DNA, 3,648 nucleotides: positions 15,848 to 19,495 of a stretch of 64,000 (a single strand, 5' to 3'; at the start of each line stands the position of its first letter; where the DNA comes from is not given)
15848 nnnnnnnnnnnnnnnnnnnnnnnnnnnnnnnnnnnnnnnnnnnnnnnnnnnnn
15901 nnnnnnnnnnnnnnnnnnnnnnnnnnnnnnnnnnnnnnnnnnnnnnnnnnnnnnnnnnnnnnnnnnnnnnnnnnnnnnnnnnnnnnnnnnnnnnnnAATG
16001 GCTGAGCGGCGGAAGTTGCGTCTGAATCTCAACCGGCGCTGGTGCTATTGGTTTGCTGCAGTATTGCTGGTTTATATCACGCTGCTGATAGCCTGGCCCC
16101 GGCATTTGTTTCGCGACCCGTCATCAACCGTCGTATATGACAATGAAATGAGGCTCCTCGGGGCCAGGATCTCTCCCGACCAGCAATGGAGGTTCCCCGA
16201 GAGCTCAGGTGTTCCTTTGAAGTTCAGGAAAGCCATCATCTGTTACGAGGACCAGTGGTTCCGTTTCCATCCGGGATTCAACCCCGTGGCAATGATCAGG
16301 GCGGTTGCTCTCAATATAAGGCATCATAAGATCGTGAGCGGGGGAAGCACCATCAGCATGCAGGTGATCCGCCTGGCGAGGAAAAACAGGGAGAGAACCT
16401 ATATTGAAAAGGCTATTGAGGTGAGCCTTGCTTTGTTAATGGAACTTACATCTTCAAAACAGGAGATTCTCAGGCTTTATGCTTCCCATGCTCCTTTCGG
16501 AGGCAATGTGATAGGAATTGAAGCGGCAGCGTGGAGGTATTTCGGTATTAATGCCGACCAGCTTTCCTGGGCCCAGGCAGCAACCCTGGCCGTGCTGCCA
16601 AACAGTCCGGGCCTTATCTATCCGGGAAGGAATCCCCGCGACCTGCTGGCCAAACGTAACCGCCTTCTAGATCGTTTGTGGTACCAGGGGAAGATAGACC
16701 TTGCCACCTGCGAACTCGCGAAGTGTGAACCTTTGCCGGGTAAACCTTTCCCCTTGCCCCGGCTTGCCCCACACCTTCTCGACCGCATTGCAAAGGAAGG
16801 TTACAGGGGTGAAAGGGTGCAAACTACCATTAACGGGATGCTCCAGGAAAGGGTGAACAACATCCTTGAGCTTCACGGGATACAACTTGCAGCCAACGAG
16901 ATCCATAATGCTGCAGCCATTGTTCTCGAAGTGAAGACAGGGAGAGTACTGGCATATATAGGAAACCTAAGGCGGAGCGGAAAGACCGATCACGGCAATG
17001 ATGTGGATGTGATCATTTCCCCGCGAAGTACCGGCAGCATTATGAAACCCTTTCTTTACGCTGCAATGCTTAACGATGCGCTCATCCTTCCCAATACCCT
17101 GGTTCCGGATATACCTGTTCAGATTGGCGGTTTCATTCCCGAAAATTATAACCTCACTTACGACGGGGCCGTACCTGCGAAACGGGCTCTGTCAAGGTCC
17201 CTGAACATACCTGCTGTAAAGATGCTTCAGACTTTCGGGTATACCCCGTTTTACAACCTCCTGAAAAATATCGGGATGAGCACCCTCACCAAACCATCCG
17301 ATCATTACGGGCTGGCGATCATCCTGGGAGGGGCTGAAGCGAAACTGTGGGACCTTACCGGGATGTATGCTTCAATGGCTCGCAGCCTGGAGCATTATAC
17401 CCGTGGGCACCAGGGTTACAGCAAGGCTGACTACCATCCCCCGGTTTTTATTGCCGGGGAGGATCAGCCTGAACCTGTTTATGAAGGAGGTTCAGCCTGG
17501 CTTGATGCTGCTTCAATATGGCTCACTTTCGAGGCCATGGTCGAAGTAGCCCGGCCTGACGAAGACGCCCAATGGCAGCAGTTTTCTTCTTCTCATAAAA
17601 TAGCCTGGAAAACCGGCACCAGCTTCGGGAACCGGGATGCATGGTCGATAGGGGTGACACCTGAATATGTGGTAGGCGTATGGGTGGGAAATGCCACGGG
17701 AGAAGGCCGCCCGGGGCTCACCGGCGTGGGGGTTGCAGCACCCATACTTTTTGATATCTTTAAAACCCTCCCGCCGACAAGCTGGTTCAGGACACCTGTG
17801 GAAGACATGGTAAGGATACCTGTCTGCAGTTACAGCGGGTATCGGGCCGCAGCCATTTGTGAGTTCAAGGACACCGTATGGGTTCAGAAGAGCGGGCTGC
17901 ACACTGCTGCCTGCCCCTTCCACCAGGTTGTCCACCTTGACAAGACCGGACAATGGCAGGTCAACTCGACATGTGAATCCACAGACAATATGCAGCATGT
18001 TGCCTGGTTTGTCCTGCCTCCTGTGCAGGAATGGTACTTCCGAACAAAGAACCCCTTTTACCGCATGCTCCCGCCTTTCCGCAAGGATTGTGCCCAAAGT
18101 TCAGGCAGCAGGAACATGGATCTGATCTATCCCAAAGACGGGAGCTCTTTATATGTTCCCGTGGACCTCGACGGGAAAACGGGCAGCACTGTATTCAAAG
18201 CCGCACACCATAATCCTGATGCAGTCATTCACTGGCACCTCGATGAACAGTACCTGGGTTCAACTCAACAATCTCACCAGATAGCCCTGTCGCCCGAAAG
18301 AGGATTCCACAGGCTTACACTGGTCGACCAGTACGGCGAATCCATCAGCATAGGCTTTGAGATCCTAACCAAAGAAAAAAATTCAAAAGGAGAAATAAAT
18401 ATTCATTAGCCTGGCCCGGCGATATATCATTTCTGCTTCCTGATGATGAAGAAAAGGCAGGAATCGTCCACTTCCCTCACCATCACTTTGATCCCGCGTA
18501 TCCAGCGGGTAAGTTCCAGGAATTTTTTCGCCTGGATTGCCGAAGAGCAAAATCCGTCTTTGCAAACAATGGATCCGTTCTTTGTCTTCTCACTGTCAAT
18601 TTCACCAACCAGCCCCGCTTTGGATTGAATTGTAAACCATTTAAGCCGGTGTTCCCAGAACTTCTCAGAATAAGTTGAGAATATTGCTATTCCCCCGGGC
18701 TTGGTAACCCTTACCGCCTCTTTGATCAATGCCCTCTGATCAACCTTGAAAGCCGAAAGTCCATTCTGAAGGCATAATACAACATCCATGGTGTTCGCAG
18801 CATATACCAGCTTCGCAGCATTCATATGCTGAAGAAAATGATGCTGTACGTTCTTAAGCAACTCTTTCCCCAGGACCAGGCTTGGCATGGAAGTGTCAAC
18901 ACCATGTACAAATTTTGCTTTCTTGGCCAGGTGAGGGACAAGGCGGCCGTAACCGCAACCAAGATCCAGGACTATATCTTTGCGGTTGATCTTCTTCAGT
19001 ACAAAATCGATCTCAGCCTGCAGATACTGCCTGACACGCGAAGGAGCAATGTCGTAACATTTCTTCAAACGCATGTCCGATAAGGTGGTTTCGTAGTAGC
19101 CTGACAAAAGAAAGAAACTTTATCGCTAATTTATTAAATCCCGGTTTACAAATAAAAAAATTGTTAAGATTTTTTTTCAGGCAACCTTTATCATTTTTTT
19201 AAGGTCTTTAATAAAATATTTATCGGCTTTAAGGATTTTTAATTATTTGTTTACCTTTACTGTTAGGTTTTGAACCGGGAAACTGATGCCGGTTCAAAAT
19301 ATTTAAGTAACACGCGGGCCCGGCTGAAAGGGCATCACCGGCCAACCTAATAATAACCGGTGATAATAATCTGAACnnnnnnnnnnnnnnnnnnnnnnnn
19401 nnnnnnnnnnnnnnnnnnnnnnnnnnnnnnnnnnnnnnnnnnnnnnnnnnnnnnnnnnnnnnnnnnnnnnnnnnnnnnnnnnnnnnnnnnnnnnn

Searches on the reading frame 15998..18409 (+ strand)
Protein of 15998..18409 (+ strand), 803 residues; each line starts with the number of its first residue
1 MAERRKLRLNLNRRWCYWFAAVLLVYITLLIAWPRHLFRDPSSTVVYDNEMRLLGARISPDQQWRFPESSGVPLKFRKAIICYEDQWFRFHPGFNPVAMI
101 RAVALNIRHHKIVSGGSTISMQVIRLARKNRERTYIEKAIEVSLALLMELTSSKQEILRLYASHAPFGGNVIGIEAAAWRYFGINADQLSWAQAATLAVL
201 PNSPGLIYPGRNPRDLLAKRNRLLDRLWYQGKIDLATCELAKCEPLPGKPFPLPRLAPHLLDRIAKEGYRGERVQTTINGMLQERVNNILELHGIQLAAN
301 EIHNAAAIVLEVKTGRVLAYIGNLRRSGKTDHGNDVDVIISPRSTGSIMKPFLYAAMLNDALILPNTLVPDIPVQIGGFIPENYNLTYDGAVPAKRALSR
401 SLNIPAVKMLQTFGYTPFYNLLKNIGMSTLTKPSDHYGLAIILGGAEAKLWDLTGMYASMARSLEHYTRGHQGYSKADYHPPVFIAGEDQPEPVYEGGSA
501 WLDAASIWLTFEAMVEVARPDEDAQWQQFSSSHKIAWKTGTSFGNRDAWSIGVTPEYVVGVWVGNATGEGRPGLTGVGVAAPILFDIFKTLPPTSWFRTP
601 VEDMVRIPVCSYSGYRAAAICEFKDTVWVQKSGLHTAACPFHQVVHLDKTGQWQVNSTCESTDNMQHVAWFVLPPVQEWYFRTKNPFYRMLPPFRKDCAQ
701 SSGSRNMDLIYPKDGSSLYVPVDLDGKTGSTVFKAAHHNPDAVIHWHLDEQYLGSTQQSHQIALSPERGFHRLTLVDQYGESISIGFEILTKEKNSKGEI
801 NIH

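Call 9: search_protein_families(library=pfam, proteins=[window:15998-18409:+], max_evalue=0.00001)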
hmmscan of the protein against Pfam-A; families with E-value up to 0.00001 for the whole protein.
window:15998-18409:+ (803 aa): 3 families
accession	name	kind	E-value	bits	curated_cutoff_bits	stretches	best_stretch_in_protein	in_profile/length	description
PF00912.28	Transgly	-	3.6e-44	150.8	27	1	62-227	12-177/178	Transglycosylase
PF06832.18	BiPBP_C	-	8.9e-20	70.8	26.8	1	699-787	4-90/90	Penicillin-Binding Protein C-terminus Family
PF00905.27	Transpeptidase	-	2e-11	44.1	22.1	1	306-545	2-245/299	Penicillin binding protein transpeptidase domain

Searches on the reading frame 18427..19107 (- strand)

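Call 9: search_protein_families(library=pfam, proteins=[window:18427-19107:-], max_evalue=0.00001)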
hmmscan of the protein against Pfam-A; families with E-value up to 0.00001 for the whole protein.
window:18427-19107:- (226 aa): 7 families
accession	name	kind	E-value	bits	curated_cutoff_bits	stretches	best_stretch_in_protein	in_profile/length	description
PF13649.12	Methyltransf_25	-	1.3e-16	61.5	27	1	46-139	1-97/97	Methyltransferase domain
PF08241.18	Methyltransf_11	-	1.1e-15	58.5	21.2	1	47-143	1-95/95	Methyltransferase domain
PF13489.12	Methyltransf_23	-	2.1e-12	47.5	27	1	24-160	4-134/164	Methyltransferase domain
PF08242.18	Methyltransf_12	-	1.1e-10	42.5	30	1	47-140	1-97/98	Methyltransferase domain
PF13847.12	Methyltransf_31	-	1.8e-10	41.1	27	1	42-156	3-124/145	Methyltransferase domain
PF01209.24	Ubie_methyltran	-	2.8e-06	27.3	20.1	1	42-144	47-152/233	ubiE/COQ5 methyltransferase family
PF05175.20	MTS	-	7.9e-06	26.1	23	0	38-141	25-136/170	Methyltransferase small domain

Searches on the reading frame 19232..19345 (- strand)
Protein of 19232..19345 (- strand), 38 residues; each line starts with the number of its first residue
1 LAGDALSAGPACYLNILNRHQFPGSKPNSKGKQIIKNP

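Call 56: search_protein_families(library=ncbifam, alignment_id=A3, max_evalue=1)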
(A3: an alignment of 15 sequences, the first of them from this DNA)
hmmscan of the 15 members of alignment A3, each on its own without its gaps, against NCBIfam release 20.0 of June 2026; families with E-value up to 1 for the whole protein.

A. member 1, seq(38 aa): 0 families

B. families by the number of members that match (of 15 scanned): 2 families
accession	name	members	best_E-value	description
NF004543.0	PRK05888.2-5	1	0.014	NADH-quinone oxidoreductase subunit NuoI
TIGR04104.1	cxxc_20_cxxc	1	0.049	TIGR04104 family putative zinc finger protein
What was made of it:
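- None is found among the window's intergenic ORFs with NCBIfam (call 56).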
